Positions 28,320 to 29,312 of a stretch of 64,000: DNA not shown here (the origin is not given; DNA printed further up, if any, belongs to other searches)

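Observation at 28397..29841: Split KaiC-like system: P-loop-less DUF835-like gene overlapping an active single-domain KaiC-like gene, behind a palindromic operator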

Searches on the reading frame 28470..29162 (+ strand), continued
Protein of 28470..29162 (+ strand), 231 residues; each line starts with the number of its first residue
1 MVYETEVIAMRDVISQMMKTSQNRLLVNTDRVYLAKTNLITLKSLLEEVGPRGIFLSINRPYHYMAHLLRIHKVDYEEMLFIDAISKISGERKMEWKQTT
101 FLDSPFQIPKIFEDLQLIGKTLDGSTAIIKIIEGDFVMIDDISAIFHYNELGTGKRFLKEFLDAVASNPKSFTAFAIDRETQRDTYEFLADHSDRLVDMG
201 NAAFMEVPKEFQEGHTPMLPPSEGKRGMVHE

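Call 88: find_encoding_contigs(protein=P0080, flank=4000, max_places=2)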
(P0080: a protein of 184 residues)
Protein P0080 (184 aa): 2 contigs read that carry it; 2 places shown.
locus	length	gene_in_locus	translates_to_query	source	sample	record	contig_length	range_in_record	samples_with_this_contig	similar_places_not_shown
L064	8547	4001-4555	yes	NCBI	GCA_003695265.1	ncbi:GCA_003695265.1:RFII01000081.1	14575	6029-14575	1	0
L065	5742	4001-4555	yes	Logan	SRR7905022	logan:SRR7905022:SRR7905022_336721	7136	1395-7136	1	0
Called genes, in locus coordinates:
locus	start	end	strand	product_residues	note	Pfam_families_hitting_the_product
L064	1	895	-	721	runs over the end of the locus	-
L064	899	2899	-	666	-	-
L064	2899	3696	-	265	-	-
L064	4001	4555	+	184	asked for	PF06745:ATPase (weak), PF24336:DUF7504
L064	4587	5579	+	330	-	PF04055:Radical_SAM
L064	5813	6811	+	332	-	PF00723:Glyco_hydro_15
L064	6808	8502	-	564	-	PF00999:Na_H_Exchanger, PF02254:TrkA_N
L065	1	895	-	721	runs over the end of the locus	-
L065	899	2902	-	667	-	-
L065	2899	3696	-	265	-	-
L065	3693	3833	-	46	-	-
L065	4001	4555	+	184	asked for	PF06745:ATPase (weak), PF24336:DUF7504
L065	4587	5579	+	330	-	PF04055:Radical_SAM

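Call 94: search_protein_families(library=padloc, proteins=[window:28470-29162:+], max_evalue=0.01)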
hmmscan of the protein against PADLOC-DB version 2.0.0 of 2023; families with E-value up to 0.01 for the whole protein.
window:28470-29162:+ (231 aa): 0 families

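Call 95: list_cluster_members(proteins=[window:28470-29162:+, window:29158-29838:+, window:31561-33072:-])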
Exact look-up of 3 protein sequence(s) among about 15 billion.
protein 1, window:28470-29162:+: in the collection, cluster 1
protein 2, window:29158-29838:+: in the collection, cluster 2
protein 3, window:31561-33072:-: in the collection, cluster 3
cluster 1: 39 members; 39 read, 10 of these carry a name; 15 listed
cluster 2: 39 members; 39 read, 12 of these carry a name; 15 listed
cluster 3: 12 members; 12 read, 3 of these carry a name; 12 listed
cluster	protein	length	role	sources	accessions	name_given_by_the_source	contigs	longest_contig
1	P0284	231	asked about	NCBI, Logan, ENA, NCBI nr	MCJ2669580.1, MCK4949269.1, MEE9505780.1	MAG: hypothetical protein KAS60_04175 [Thermoplasmata archaeon] | hypothetical protein [Candidatus Thermoplasmatota archaeon]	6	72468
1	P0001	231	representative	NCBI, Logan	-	-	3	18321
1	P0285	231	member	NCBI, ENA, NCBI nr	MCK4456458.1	MAG: hypothetical protein KAW39_01820 [Thermoplasmata archaeon] | hypothetical protein [Thermoplasmata archaeon]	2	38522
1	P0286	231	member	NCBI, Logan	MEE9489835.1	MAG: hypothetical protein V3V91_05270 [Thermoplasmata archaeon]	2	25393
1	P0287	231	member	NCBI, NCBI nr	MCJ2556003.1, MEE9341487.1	MAG: hypothetical protein LN415_02710 [Candidatus Thermoplasmatota archaeon] | hypothetical protein [Candidatus Thermoplasmatota archaeon]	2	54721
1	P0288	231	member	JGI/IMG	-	hypothetical protein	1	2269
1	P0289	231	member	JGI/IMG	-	hypothetical protein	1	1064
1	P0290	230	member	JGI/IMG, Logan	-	hypothetical protein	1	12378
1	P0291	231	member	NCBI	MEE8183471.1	MAG: hypothetical protein V3T94_04920 [Thermoplasmata archaeon]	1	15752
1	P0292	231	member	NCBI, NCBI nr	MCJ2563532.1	MAG: hypothetical protein LN417_05535 [Candidatus Thermoplasmatota archaeon] | hypothetical protein [Candidatus Thermoplasmatota archaeon]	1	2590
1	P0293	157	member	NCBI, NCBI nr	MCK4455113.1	MAG: hypothetical protein KAU99_02055, partial [Thermoplasmata archaeon] | hypothetical protein [Thermoplasmata archaeon]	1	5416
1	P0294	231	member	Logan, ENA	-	-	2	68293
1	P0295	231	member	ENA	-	-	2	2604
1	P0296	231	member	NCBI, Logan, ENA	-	-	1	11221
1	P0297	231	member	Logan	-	-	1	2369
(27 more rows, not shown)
